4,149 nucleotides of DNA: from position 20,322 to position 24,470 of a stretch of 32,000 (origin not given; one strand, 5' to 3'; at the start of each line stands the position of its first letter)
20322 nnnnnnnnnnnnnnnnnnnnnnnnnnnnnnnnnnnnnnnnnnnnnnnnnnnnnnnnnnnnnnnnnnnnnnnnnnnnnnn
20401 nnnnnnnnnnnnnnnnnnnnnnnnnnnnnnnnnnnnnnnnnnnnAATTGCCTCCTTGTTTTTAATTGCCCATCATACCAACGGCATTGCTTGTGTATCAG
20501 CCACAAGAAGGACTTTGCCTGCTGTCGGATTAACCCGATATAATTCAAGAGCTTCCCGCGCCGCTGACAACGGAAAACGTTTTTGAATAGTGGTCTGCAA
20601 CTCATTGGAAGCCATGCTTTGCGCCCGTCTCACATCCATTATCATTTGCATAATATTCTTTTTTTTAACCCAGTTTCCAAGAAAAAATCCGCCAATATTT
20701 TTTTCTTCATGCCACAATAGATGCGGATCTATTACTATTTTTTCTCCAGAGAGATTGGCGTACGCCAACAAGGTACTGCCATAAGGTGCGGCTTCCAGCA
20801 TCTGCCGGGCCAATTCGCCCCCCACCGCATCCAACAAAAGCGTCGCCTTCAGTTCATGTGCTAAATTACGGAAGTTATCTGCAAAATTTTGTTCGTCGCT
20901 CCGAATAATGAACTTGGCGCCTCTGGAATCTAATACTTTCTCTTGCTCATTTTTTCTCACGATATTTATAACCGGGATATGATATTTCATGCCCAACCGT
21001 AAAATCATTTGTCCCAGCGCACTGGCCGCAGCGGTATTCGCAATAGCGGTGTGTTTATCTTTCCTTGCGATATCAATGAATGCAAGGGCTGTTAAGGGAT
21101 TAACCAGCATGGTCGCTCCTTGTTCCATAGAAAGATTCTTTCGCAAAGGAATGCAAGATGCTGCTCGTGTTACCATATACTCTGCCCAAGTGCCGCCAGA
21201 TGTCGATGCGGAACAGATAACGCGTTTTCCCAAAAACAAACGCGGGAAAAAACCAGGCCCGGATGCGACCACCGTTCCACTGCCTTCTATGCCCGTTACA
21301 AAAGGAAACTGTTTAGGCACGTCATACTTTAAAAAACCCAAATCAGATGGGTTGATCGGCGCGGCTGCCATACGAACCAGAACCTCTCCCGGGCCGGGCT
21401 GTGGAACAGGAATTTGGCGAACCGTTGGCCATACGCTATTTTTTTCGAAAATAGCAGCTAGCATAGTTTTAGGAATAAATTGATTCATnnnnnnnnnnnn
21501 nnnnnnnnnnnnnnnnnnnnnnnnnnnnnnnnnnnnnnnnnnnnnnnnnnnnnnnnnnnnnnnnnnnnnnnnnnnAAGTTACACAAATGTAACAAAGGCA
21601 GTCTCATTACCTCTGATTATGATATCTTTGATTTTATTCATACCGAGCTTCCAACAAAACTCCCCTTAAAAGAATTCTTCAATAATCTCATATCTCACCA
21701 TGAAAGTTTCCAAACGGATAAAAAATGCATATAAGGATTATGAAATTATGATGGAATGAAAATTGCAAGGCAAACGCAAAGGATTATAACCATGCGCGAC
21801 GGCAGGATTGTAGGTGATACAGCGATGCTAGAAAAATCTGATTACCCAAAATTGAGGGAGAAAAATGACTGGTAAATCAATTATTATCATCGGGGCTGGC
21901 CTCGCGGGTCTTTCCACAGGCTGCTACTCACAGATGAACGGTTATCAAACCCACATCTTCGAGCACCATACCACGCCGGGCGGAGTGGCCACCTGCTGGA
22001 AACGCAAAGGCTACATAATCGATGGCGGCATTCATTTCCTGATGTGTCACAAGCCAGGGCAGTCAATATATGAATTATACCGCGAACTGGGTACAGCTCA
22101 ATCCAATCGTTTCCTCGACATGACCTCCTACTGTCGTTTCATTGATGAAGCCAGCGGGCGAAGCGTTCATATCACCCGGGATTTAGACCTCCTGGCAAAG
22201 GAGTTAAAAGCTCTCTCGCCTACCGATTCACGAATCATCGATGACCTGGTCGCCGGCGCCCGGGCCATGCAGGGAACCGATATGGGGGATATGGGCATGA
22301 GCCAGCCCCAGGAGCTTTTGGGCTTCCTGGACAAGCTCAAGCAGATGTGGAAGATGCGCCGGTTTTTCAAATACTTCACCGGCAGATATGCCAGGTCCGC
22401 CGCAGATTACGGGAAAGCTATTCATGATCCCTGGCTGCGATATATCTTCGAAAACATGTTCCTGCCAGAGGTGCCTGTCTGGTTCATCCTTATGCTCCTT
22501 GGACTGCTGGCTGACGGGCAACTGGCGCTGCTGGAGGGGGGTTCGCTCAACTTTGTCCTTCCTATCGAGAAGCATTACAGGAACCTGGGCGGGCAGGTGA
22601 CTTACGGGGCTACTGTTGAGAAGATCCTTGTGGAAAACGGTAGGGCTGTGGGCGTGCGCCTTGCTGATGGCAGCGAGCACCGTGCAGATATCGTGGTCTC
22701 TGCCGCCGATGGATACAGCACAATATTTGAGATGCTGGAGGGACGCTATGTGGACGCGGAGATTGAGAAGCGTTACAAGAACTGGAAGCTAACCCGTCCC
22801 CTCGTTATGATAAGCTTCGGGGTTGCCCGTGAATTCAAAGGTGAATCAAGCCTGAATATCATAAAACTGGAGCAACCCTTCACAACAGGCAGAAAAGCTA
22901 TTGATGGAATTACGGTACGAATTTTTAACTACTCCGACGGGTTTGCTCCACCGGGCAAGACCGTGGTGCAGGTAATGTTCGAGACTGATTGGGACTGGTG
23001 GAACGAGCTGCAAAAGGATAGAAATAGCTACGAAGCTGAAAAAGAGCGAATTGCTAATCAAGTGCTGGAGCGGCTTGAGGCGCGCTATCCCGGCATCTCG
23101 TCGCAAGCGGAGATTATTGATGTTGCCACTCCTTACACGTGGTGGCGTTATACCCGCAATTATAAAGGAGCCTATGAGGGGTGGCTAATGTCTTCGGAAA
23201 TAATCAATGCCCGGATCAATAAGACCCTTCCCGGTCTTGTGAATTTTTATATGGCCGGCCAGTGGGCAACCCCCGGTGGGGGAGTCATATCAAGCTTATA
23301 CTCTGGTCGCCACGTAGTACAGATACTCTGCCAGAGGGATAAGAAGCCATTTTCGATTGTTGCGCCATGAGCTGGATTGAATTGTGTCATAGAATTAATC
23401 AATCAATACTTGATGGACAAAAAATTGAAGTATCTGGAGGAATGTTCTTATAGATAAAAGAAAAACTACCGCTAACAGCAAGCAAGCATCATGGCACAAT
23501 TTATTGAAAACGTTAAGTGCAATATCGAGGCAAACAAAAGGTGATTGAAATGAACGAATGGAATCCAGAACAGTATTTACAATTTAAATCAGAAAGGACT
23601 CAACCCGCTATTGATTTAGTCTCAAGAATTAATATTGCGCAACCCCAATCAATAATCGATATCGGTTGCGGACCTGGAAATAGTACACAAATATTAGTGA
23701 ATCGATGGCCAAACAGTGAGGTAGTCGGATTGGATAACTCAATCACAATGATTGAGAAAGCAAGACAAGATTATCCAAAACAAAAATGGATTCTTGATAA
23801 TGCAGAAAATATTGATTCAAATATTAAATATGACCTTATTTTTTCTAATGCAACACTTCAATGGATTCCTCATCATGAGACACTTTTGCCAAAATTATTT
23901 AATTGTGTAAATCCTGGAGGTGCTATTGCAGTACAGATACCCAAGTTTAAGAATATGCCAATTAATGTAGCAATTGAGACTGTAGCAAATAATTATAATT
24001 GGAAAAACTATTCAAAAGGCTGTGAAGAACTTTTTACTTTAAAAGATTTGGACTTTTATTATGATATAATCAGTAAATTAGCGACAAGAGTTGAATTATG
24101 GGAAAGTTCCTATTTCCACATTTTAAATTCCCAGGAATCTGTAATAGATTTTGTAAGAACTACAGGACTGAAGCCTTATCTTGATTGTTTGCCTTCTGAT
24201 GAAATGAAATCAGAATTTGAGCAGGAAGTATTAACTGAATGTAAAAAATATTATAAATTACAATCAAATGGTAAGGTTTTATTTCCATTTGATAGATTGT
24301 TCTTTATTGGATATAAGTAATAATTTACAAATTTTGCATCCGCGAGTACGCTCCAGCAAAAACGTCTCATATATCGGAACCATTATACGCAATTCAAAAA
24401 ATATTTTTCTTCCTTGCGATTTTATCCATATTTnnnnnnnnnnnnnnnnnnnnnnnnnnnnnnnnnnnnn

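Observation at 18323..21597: Duplicated ~112-nt promoter/operator module wires two unrelated operons into one putative regulon with a FilR1-like regulator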

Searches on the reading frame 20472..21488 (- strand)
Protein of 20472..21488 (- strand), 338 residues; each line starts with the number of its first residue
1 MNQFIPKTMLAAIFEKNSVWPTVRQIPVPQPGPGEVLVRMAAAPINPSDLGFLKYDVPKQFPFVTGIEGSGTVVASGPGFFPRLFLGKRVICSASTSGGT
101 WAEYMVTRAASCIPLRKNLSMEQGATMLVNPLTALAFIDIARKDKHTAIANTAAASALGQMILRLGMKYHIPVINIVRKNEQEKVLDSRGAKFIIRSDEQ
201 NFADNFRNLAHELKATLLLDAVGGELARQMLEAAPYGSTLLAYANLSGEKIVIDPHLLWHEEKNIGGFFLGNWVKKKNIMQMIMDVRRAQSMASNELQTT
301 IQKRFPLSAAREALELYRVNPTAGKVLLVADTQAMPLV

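Call 6: search_protein_families(library=pfam, proteins=[window:20472-21488:-], max_evalue=0.01)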
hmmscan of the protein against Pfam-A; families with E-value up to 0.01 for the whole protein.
window:20472-21488:- (338 aa): 3 families
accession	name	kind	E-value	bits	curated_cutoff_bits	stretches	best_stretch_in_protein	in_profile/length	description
PF08240.17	ADH_N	-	1.4e-14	54.6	23.5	1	32-116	1-103/104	Alcohol dehydrogenase GroES-like domain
PF00107.32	ADH_zinc_N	-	2e-08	34.7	31.8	1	158-281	2-125/129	Zinc-binding dehydrogenase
PF13602.12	ADH_zinc_N_2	-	2.7e-08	35.3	27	1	190-328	2-134/134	Zinc-binding dehydrogenase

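Call 36: find_homologous_proteins(query=window:20472-21488:-, max_evalue=1e-40)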
Query window:20472-21488:- (338 aa): 2642 proteins with E <= 1e-40 among 8000 candidates; the best 120 are listed.
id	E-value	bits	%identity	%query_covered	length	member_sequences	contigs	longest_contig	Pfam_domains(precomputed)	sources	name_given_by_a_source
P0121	3.8e-215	731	100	98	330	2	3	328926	PF00107.33,PF13602.13,PF08240.18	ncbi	-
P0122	2.6e-139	482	65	98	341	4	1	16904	PF00107.33,PF13602.13,PF08240.18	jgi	jgi:NADPH2:quinone reductase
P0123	6.5e-136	471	63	98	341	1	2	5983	PF00107.33,PF13602.13,PF08240.18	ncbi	-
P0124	3.1e-134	465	62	99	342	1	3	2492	PF00107.33,PF13602.13,PF08240.18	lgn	-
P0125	3.8e-132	458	62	98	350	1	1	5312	PF00107.33,PF13602.13,PF08240.18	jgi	-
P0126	3.4e-131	455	62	98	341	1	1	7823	PF00107.33,PF13602.13,PF08240.18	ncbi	-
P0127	6.7e-131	454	62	98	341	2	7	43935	PF00107.33,PF13602.13,PF08240.18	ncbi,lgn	-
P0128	1.7e-129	450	61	100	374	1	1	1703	PF00107.33,PF08240.18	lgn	-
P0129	1.7e-129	450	60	99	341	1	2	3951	PF00107.33,PF13602.13,PF08240.18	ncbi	-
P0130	2.1e-129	449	60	99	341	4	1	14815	PF00107.33,PF08240.18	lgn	-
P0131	2.9e-129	449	62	99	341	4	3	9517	PF00107.33,PF08240.18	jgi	jgi:NADPH2:quinone reductase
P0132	8.8e-129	447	60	99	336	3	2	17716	PF00107.33,PF13602.13,PF08240.18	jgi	-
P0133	1.2e-128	447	61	99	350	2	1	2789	PF00107.33,PF13602.13,PF08240.18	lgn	-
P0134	1.3e-128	447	63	97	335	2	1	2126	PF00107.33,PF13602.13,PF08240.18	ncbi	-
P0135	1.7e-128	446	61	100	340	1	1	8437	PF00107.33,PF13602.13,PF08240.18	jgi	jgi:NADPH2:quinone reductase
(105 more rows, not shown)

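Call 45: search_protein_families(library=ncbifam, proteins=[window:20472-21488:-], max_evalue=0.1)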
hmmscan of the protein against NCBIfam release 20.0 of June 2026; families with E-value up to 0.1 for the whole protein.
window:20472-21488:- (338 aa): 21 families
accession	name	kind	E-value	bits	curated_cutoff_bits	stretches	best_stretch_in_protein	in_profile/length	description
TIGR02824.1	quinone_pig3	subfamily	4.3e-33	114.7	296.8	1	23-329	17-324/325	putative NAD(P)H quinone oxidoreductase, PIG3 family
TIGR02823.1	oxido_YhdH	subfamily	1.4e-15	57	297.25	1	16-250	9-248/324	acrylyl-CoA reductase family protein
TIGR03989.1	Rxyl_3153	subfamily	9.1e-12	44.9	440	1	10-94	4-87/370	NDMA-dependent alcohol dehydrogenase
NF008024.0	PRK10754.1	subfamily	1.1e-09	37.7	348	1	30-329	25-326/327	NADPH:quinone reductase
TIGR03451.1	mycoS_dep_FDH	equivalog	1.8e-09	36.9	512.9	1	22-139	15-133/358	S-(hydroxymethyl)mycothiol dehydrogenase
TIGR01751.1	crot-CoA-red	equivalog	2.3e-09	36.5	378.55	1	91-209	132-253/398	crotonyl-CoA carboxylase/reductase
NF010344.0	PRK13771.1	subfamily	3e-08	33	349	2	9-78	1-71/334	putative alcohol dehydrogenase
NF007489.0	PRK10083.1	equivalog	1.3e-07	31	376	2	22-110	13-101/339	Zn-dependent oxidoreductase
NF041172.1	AcrlCoa_red_Thmprot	equivalog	7.9e-07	28.3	500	2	98-328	115-332/334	acryloyl-CoA reductase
TIGR00692.1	tdh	equivalog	1.6e-06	27.4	458.35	2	97-329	115-339/340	L-threonine 3-dehydrogenase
NF047908.1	AldhRedAhr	equivalog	2.1e-06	26.8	470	1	97-318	118-323/335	NADPH-dependent aldehyde reductase Ahr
NF051456.1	acrylyl_AcuI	equivalog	4e-06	25.9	440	1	34-236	28-234/325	acrylyl-CoA reductase (NADPH)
NF041097.1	keto_inos_dh_IolM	equivalog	5e-06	25.4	450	1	22-77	41-105/389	scyllo-inosose 3-dehydrogenase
NF003808.0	PRK05396.1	equivalog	6.1e-06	25.3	380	1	22-79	14-75/341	L-threonine 3-dehydrogenase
NF041183.1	Pks2_ls1_myc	equivalog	2.6e-05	21.2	2400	1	30-237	1429-1636/2086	sulfolipid-1 biosynthesis phthioceranic/hydroxyphthioceranic acid synthase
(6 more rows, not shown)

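Call 67: find_encoding_contigs(protein=P0122, flank=4000, max_places=2)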
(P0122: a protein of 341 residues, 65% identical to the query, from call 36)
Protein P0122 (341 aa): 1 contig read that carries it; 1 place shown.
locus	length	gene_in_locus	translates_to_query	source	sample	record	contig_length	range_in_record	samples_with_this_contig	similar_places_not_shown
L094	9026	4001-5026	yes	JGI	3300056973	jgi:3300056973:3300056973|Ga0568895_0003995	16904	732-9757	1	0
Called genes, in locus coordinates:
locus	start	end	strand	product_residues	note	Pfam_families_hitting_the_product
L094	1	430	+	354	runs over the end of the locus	PF02746:MR_MLE_N (weak), PF13378:MR_MLE_C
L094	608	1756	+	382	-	-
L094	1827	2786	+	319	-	PF07705:CARDB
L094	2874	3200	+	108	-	PF01022:HTH_5, PF12802:MarR_2 (faint), PF12840:HTH_20 (weak)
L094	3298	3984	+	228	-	PF01209:Ubie_methyltran, PF01135:PCMT (weak), PF02353:CMAS (faint), PF13489:Methyltransf_23, PF13847:Methyltransf_31, PF08241:Methyltransf_11, PF08242:Methyltransf_12, PF13649:Methyltransf_25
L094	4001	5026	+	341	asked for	PF08240:ADH_N, PF00107:ADH_zinc_N, PF13602:ADH_zinc_N_2 (weak)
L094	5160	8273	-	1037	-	-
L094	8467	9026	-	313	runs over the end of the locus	PF04204:HTS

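Call 68: find_encoding_contigs(protein=P0127, flank=4000, max_places=2)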
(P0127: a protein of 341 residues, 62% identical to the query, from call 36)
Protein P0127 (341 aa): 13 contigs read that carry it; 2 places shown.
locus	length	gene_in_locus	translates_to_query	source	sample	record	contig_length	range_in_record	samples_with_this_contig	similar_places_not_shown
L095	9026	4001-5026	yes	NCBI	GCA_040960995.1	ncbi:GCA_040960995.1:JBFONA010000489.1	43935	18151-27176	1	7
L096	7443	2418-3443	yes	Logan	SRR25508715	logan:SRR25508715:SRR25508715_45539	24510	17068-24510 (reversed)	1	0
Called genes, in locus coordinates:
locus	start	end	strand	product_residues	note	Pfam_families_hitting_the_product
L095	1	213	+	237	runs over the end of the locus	PF00230:MIP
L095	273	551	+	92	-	-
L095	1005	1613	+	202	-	PF07638:Sigma70_ECF (faint), PF04542:Sigma70_r2, PF04545:Sigma70_r4, PF08281:Sigma70_r4_2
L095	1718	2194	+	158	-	PF08859:DGC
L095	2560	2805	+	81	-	PF12840:HTH_20 (weak), PF01022:HTH_5, PF12802:MarR_2 (weak)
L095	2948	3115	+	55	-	-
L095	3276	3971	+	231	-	PF01135:PCMT (weak), PF01209:Ubie_methyltran, PF02353:CMAS (weak), PF13489:Methyltransf_23, PF13847:Methyltransf_31, PF08241:Methyltransf_11, PF08242:Methyltransf_12, PF13649:Methyltransf_25, +3 more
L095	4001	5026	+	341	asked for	PF08240:ADH_N, PF00107:ADH_zinc_N, PF13602:ADH_zinc_N_2 (weak)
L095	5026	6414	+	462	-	PF05977:MFS_3, PF07690:MFS_1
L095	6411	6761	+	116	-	-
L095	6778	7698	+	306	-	PF01656:CbiA, PF02374:ArsA_ATPase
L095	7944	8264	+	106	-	PF12840:HTH_20, PF01022:HTH_5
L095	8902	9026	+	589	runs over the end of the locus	PF00329:Complex1_30kDa, PF00346:Complex1_49kDa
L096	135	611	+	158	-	PF08859:DGC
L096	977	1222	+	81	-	PF12840:HTH_20 (weak), PF01022:HTH_5, PF12802:MarR_2 (weak)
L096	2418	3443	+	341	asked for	PF08240:ADH_N, PF00107:ADH_zinc_N, PF13602:ADH_zinc_N_2 (weak)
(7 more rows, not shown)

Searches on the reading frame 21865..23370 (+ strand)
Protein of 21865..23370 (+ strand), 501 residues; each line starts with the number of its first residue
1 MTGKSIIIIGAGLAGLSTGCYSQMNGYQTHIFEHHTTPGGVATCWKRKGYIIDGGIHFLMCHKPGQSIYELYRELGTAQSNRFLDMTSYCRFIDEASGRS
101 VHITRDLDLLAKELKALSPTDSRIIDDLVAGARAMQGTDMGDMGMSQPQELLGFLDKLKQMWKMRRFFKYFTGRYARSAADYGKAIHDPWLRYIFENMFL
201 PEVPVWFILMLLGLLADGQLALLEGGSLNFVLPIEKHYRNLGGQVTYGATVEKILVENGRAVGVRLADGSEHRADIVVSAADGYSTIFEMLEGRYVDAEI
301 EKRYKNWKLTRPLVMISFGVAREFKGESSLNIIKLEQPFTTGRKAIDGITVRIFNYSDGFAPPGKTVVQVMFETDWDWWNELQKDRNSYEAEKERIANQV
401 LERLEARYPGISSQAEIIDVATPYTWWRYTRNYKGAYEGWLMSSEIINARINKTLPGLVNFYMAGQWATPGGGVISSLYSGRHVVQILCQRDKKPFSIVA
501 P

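Call 6: search_protein_families(library=pfam, proteins=[window:21865-23370:+], max_evalue=0.01)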
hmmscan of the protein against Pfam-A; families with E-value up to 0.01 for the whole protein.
window:21865-23370:+ (501 aa): 10 families
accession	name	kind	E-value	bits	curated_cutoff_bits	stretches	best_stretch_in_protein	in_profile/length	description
PF01593.30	Amino_oxidase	-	6.6e-19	69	19.8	1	13-486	1-440/443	Flavin containing amine oxidoreductase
PF13450.12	NAD_binding_8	-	1.5e-13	51.2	21.9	1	8-75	1-68/68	NAD(P)-binding Rossmann-like domain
PF01266.30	DAO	-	2.2e-08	34.4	27.9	1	238-299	159-220/353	FAD dependent oxidoreductase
PF06100.17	MCRA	-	6.3e-06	25.7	23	1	4-80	2-81/495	MCRA family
PF00890.30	FAD_binding_2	-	0.00023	20.9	20.4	0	6-40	2-36/414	FAD binding domain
PF01134.28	GIDA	-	0.00025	20.6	22.1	0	6-45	2-41/391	Glucose inhibited division protein A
PF07992.20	Pyr_redox_2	-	0.00089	19.2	26.1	0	5-37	2-35/291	Pyridine nucleotide-disulphide oxidoreductase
PF01946.23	Thi4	-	0.0049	16.6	26.2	1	5-42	19-57/235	Thi4 family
PF12831.13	FAD_oxidored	-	0.0074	16.1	27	0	6-43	2-39/416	FAD dependent oxidoreductase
PF03486.20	HI0933_like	-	0.0084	16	50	0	5-39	2-36/244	HI0933-like protein Rossmann domain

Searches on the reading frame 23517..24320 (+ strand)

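Call 6: search_protein_families(library=pfam, proteins=[window:23517-24320:+], max_evalue=0.01)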
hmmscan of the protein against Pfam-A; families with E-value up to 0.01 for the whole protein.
window:23517-24320:+ (267 aa): 12 families
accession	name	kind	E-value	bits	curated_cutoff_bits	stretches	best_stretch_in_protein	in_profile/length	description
PF13649.12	Methyltransf_25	-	2.2e-15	57.6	27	1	46-135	1-97/97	Methyltransferase domain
PF13847.12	Methyltransf_31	-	6e-14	52.4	27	1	45-147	6-118/145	Methyltransferase domain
PF08241.18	Methyltransf_11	-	9.4e-14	52.3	21.2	1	47-138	1-94/95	Methyltransferase domain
PF13489.12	Methyltransf_23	-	3.6e-13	50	27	1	25-142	3-119/164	Methyltransferase domain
PF08242.18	Methyltransf_12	-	9.9e-13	49.1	30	1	47-136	1-97/98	Methyltransferase domain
PF03848.20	TehB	-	7.5e-06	25.9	20.4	1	17-171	5-165/193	Tellurite resistance protein TehB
PF05175.20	MTS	-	0.00011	22.3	23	1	34-111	23-105/170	Methyltransferase small domain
PF05219.18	DREV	-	0.00028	20.5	26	1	41-141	93-188/265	DREV methyltransferase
PF00398.26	RrnaAD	-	0.00045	19.8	24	1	34-96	22-85/263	Ribosomal RNA adenine dimethylase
PF01728.25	FtsJ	-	0.00047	20.6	24.1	1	36-85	14-64/181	FtsJ-like methyltransferase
PF01209.24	Ubie_methyltran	-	0.00066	19.5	20.1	1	37-150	42-163/233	ubiE/COQ5 methyltransferase family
PF05401.17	NodS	-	0.0084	16.4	24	0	42-131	43-133/201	Nodulation protein S (NodS)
